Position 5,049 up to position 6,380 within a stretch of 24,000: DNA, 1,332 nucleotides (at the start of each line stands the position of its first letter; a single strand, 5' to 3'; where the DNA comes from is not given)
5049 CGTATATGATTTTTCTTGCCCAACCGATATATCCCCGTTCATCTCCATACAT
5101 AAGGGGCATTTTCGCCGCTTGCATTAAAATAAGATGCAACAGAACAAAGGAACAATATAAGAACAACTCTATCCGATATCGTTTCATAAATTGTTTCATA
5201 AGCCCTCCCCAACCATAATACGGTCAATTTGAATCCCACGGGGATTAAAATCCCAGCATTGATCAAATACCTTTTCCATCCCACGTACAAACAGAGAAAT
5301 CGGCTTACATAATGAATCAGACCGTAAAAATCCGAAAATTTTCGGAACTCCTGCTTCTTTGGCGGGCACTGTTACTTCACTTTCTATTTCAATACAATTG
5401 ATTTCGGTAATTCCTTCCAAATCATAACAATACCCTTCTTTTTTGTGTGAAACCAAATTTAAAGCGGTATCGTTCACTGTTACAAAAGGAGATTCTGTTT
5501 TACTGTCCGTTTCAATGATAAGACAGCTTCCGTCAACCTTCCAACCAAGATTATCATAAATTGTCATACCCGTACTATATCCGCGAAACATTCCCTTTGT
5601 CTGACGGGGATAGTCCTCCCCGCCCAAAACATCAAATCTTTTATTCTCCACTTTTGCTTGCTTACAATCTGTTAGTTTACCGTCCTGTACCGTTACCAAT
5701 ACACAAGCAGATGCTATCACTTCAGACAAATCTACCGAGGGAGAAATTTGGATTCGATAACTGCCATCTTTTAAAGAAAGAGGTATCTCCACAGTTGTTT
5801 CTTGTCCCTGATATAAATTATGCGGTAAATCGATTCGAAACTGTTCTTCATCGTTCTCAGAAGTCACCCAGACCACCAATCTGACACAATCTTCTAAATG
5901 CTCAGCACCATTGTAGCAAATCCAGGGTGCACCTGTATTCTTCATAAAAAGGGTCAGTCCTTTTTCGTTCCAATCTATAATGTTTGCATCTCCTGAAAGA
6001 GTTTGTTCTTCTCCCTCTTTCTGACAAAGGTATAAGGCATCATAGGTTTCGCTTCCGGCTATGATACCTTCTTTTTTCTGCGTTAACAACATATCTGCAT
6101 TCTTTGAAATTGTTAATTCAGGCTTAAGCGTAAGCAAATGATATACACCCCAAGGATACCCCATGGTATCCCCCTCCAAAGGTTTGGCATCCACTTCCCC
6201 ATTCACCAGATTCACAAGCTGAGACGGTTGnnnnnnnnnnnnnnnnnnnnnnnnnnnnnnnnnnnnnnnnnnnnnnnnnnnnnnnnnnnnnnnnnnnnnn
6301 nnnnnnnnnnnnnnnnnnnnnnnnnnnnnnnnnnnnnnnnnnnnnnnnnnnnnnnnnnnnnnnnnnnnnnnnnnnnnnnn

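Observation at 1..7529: Tandem array of at least four translationally coupled ~800-aa GT-C-like paralogs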

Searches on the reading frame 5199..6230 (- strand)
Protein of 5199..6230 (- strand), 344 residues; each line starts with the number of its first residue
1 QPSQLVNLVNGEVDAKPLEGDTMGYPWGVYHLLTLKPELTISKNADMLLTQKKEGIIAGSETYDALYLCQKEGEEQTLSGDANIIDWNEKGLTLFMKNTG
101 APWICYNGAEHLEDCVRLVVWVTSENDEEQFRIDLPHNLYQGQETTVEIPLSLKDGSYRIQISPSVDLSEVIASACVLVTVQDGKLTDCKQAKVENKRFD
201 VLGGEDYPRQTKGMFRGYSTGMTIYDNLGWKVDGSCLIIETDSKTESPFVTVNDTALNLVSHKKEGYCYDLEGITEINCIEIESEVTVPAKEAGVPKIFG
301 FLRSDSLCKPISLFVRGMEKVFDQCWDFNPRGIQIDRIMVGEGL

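Call 56: predict_structure(alignment_id=A3)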
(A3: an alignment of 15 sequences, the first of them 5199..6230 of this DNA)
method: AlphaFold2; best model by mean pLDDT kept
length: 344 residues; sequences in the alignment: 15
mean_pLDDT: 92.1   pTM: 0.85
mean pLDDT of the five models: 92.1, 92.0, 91.6, 90.9, 90.5
residues with pLDDT >= 90: 266; 70-90: 75; 50-70: 3; < 50: 0
segments of 3 or more residues with pLDDT < 50: none
pLDDT, mean of each block of 10 residues (from residue 1): 85 90 86 92 93 90 87 91 97 98 93 94 92 94 97 95 94 97 96 92 87 91 95 92 84 96 91 95 94 92 92 92 91 92 86
secondary structure, 60 per line:
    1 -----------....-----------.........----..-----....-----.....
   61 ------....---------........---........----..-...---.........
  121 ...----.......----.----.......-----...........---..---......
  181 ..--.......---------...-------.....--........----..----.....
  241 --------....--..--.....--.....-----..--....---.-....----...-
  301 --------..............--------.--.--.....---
elements in order: E12-15 H27-35 E47-50 E56-60 E67-70 E80-87 E91-98 E115-123 E128-134 E144-150 E156-166 E175-182 E185-191 E201-203 E211-215 E218-225 E236-240 E249-252 E259-263 E266-270 E280-283 H289-292 H309-322 E337-341
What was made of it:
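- Confident all-beta model, pLDDT 92 (call 56).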

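Call 58: fold_search(model_id=the predicted structure, library=pdb)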
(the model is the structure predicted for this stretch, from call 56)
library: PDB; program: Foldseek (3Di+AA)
matches with E <= 10: 1473; with E <= 0.001: 1
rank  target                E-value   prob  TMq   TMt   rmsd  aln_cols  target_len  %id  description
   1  8qf8_B                6.2e-04  0.94  0.24  0.12  19.4       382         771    9  GH146 beta-L-arabinofuranosidase from Bacteroides thetaioatomicron in complex with beta-l-arabinofurano cyclophellitol (released 2023-12-13)
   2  6bt9_B                1.2e-03  0.90  0.16  0.10  17.3       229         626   10  Chitinase ChiA74 from Bacillus thuringiensis (released 2019-03-06)
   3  8dku_A                1.7e-03  0.77  0.17  0.16  21.0       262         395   11  CryoEM structure of the A. aeolicus WzmWzt transporter bound to the native O antigen (released 2022-09-21)
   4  8qf8_A                1.9e-03  0.92  0.24  0.12  19.7       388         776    8  GH146 beta-L-arabinofuranosidase from Bacteroides thetaioatomicron in complex with beta-l-arabinofurano cyclophellitol (released 2023-12-13)
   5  9npa                  2.7e-03  0.99  0.17  0.10  10.1       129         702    7  Crystal structure of the inactive conformation of a glycoside hydrolase (CapGH2b) from the GH2 family in the space group (released 2025-11-12)
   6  9npf_F                2.7e-03  0.85  0.15  0.08  18.6       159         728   12  Crystal structure of the inactive conformation of a glycoside hydrolase (CapGH2b) from the GH2 family in the space gro (released 2025-11-12)
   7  9npn_D                3.0e-03  0.96  0.15  0.08   8.3       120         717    8  Crystal structure of the inactive conformation of a glycoside hydrolase (CapGH2b - E465A Mutant) from the GH2 family i (released 2025-11-12)
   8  9npl_F                4.2e-03  0.95  0.17  0.10  10.3       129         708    9  Crystal structure of the inactive conformation of a glycoside hydrolase (CapGH2b - E553Q Mutant) from the GH2 family i (released 2025-11-12)
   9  4be6_A                4.2e-03  0.66  0.16  0.22  16.5       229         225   10  V. cholera biofilm scaffolding protein RbmA (released 2013-12-18)
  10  9npb                  4.4e-03  0.82  0.16  0.08  18.3       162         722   13  Crystal structure of the inactive conformation of a glycoside hydrolase (CapGH2b) from the GH2 family in the space group (released 2025-11-12)
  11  5opj                  4.6e-03  0.75  0.21  0.11  20.6       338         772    8  Beta-L-arabinofuranosidase (released 2018-02-28)
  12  4kkq_A                4.9e-03  0.57  0.17  0.23  15.7       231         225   11  Crystal structure of Vibrio cholerae RbmA (crystal form 1) (released 2013-05-22)
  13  9npn_B                5.2e-03  0.96  0.18  0.10   9.9       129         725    8  Crystal structure of the inactive conformation of a glycoside hydrolase (CapGH2b - E465A Mutant) from the GH2 family i (released 2025-11-12)
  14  8yk5_A                5.2e-03  0.77  0.18  0.10  16.8       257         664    7  Structure of glycerophosphoethanolamine ethanolaminephosphodiesterase from Streptomyces sanglieri (released 2024-04-03)
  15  9npl_A                5.5e-03  0.97  0.17  0.09   9.3       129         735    8  Crystal structure of the inactive conformation of a glycoside hydrolase (CapGH2b - E553Q Mutant) from the GH2 family i (released 2025-11-12)
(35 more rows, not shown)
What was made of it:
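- The C-terminal domain resembles glycan-binding accessory modules rather than the PglB or AglB peripheral domain (call 58).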
